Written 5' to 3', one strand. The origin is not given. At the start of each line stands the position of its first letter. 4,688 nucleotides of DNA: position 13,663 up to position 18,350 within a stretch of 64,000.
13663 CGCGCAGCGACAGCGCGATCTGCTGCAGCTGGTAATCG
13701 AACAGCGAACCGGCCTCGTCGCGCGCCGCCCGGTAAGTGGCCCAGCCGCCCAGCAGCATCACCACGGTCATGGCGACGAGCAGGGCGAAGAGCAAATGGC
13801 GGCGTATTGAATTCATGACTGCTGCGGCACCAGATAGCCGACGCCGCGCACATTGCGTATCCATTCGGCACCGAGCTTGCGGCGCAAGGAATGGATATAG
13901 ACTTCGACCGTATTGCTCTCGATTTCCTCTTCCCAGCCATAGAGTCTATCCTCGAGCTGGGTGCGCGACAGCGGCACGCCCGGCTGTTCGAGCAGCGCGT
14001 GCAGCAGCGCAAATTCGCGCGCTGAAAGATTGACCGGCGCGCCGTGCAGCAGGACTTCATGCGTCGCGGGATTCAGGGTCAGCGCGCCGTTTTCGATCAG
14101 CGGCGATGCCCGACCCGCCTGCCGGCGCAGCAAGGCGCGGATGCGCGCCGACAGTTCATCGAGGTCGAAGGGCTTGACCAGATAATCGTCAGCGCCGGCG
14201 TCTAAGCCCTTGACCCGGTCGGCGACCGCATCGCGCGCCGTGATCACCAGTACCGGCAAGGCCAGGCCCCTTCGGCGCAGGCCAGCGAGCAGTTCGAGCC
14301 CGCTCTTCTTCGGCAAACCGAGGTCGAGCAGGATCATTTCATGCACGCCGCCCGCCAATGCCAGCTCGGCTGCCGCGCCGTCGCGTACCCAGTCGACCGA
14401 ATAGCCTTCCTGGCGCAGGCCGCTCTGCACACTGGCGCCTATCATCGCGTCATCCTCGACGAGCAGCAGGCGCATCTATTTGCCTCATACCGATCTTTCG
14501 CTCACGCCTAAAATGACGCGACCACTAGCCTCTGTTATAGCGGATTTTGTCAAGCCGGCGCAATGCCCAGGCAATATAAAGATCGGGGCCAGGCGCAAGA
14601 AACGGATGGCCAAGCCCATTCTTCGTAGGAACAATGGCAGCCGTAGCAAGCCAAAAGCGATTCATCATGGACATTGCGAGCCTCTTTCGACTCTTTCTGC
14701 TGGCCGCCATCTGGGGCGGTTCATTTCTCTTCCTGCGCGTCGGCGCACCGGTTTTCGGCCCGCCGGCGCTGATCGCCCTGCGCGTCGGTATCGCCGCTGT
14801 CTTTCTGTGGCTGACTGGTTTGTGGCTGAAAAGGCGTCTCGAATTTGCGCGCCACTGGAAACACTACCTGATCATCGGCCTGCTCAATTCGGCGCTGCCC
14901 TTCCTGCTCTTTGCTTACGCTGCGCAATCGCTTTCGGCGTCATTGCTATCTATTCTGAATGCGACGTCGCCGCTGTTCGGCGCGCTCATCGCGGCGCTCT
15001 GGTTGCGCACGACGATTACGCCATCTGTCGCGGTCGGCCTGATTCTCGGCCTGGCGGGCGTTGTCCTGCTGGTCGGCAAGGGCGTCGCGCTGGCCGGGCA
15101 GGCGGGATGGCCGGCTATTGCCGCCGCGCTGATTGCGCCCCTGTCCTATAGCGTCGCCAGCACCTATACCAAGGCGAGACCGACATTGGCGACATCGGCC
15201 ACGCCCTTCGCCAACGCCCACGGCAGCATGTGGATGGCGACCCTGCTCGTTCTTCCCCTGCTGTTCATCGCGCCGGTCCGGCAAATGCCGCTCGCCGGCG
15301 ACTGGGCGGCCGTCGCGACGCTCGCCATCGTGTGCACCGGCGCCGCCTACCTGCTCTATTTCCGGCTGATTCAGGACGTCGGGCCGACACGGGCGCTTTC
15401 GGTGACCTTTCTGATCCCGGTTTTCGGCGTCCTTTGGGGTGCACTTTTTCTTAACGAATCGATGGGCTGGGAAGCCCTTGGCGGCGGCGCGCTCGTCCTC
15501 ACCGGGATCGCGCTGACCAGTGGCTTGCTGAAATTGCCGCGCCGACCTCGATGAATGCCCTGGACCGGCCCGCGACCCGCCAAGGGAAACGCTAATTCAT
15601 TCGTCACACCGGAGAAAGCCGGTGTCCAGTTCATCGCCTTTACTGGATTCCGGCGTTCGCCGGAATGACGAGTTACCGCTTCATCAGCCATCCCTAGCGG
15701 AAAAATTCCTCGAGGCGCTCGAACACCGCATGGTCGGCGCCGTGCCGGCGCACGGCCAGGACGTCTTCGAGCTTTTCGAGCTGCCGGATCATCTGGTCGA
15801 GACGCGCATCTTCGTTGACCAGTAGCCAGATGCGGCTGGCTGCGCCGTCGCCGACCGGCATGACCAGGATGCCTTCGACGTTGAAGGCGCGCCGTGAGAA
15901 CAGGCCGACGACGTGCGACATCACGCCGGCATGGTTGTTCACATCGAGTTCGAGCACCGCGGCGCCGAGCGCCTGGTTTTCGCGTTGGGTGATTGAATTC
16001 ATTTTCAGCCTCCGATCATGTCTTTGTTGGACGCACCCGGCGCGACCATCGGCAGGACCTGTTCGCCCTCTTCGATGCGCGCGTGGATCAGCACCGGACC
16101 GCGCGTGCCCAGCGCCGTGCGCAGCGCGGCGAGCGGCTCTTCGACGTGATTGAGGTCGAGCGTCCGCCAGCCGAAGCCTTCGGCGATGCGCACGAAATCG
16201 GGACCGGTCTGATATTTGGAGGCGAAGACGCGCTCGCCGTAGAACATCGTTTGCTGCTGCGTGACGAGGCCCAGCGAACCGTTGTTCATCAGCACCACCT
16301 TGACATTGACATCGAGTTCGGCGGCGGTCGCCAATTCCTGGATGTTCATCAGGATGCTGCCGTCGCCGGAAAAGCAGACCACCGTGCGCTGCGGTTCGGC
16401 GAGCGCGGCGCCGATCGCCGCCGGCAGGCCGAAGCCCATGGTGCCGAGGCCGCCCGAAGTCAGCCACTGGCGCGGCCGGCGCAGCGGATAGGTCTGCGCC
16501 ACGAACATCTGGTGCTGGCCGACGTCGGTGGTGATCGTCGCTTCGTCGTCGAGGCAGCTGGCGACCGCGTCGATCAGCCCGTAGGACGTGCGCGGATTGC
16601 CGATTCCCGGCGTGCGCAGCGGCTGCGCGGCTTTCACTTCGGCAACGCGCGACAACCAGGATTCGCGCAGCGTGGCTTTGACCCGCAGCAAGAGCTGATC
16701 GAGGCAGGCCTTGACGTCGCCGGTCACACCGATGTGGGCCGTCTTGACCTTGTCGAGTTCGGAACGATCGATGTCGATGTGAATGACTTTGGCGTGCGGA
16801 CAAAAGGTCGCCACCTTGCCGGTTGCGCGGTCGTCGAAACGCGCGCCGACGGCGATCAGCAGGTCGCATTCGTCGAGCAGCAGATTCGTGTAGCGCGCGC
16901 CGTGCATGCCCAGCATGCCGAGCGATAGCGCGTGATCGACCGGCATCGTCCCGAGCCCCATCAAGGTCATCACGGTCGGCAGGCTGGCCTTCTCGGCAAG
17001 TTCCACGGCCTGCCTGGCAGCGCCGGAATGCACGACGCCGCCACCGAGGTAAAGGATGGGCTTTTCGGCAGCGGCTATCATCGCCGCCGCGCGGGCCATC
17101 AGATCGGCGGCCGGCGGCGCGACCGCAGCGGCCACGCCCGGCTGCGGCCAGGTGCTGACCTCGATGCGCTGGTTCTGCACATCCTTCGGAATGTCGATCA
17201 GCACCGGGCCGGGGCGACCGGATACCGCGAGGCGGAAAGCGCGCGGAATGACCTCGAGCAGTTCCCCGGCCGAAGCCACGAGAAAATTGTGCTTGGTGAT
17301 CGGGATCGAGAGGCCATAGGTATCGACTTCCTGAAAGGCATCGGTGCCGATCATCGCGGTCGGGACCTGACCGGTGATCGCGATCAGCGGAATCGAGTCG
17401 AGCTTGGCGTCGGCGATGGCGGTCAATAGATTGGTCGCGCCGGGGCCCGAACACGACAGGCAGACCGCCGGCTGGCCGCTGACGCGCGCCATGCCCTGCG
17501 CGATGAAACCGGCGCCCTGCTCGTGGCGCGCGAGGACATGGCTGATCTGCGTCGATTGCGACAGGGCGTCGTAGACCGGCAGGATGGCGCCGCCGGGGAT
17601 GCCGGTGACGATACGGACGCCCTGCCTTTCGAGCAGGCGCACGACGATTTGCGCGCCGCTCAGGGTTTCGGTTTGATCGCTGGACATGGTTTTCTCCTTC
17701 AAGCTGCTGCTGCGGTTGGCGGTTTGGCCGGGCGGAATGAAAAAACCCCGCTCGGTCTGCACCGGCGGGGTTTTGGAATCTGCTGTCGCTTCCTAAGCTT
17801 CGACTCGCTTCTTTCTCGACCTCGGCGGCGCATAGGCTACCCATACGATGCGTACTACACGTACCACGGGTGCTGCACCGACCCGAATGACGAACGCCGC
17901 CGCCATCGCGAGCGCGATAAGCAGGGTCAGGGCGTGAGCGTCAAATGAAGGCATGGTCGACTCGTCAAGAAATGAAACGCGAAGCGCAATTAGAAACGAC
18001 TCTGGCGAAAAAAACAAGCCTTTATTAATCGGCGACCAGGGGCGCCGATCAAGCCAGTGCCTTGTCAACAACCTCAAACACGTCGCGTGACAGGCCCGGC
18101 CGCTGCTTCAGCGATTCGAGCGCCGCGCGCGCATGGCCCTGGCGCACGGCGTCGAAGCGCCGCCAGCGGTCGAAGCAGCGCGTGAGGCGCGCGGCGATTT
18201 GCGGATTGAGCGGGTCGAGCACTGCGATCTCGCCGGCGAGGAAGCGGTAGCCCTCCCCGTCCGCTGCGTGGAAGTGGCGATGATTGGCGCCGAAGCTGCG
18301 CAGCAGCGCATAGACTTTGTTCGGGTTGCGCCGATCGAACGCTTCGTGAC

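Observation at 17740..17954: Unannotated leader-peptide attenuator of ilvBN with a rare-codon valine cluster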

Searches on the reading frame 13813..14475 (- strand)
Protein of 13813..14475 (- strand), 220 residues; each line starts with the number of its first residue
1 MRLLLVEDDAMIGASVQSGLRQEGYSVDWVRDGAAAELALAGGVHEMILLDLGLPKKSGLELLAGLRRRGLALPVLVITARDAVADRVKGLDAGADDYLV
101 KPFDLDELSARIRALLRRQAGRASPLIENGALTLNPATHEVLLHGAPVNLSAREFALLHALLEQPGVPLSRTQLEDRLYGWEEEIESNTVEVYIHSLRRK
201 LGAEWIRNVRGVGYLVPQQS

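Call 60: search_protein_families(library=pfam, proteins=[window:13813-14475:-])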
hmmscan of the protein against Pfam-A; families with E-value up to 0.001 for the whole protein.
window:13813-14475:- (220 aa): 2 families
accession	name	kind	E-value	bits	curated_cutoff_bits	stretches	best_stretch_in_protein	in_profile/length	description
PF00072.30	Response_reg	-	4.9e-25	88.3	30.2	1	4-113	2-111/111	Response regulator receiver domain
PF00486.34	Trans_reg_C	-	3.2e-22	78.8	26.2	1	146-215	2-76/77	Transcriptional regulatory protein, C terminal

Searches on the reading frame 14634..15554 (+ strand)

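Call 60: search_protein_families(library=pfam, proteins=[window:14634-15554:+])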
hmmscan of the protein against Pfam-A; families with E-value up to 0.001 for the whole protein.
window:14634-15554:+ (306 aa): 3 families
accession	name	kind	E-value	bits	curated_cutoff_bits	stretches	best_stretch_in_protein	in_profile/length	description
PF00892.27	EamA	-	4.4e-40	137.5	28.2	2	20-147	7-134/135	EamA-like transporter family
PF16913.11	PUNUT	-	4.8e-05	23.2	30.6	1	66-147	65-145/321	Purine nucleobase transmembrane transport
PF03151.22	TPT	-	0.00015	21.7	30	1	51-214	41-194/291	Triose-phosphate Transporter family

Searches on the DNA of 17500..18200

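Call 5: search_rna_families(source=window, start=17500, end=18200, threshold=evalue, max_evalue=10, show_alignments=3)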
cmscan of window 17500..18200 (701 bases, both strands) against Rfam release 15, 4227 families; matches with E-value up to 10: 8.
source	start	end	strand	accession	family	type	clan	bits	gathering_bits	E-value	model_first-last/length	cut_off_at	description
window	17755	17841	+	RF03196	mir-6790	Gene; miRNA;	-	21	78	0.16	1-63/63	no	mir-6790 microRNA precursor family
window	18121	18151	-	RF03808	mir-3957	Gene; miRNA;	-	19.7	84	0.67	25-55/77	no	mir-3957 microRNA precursor family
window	17736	17772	+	RF01683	P6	Gene; sRNA;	-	18.7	50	0.0081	473-510/510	no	Pseudomonas sRNA P6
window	18114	18197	-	RF00757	mir-275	Gene; miRNA;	-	15.6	56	2.3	1-89/89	no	mir-275 microRNA precursor family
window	17686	17783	-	RF00599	SNORA77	Gene; snRNA; snoRNA; HACA-box;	-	14.1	42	3.3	1-125/125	no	Small nucleolar RNA SNORA77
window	17739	17838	-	RF02865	ncS01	Gene; sRNA;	-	14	58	9.8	1-110/110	no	Burkholderia sRNA 1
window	17742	17774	+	RF00195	RsmY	Gene; sRNA;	CL00106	10.4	57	6.1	98-121/121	no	RsmY RNA family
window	17524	17658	+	RF00036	RRE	Cis-reg;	-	8.4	104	5.1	1-337/337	no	HIV Rev response element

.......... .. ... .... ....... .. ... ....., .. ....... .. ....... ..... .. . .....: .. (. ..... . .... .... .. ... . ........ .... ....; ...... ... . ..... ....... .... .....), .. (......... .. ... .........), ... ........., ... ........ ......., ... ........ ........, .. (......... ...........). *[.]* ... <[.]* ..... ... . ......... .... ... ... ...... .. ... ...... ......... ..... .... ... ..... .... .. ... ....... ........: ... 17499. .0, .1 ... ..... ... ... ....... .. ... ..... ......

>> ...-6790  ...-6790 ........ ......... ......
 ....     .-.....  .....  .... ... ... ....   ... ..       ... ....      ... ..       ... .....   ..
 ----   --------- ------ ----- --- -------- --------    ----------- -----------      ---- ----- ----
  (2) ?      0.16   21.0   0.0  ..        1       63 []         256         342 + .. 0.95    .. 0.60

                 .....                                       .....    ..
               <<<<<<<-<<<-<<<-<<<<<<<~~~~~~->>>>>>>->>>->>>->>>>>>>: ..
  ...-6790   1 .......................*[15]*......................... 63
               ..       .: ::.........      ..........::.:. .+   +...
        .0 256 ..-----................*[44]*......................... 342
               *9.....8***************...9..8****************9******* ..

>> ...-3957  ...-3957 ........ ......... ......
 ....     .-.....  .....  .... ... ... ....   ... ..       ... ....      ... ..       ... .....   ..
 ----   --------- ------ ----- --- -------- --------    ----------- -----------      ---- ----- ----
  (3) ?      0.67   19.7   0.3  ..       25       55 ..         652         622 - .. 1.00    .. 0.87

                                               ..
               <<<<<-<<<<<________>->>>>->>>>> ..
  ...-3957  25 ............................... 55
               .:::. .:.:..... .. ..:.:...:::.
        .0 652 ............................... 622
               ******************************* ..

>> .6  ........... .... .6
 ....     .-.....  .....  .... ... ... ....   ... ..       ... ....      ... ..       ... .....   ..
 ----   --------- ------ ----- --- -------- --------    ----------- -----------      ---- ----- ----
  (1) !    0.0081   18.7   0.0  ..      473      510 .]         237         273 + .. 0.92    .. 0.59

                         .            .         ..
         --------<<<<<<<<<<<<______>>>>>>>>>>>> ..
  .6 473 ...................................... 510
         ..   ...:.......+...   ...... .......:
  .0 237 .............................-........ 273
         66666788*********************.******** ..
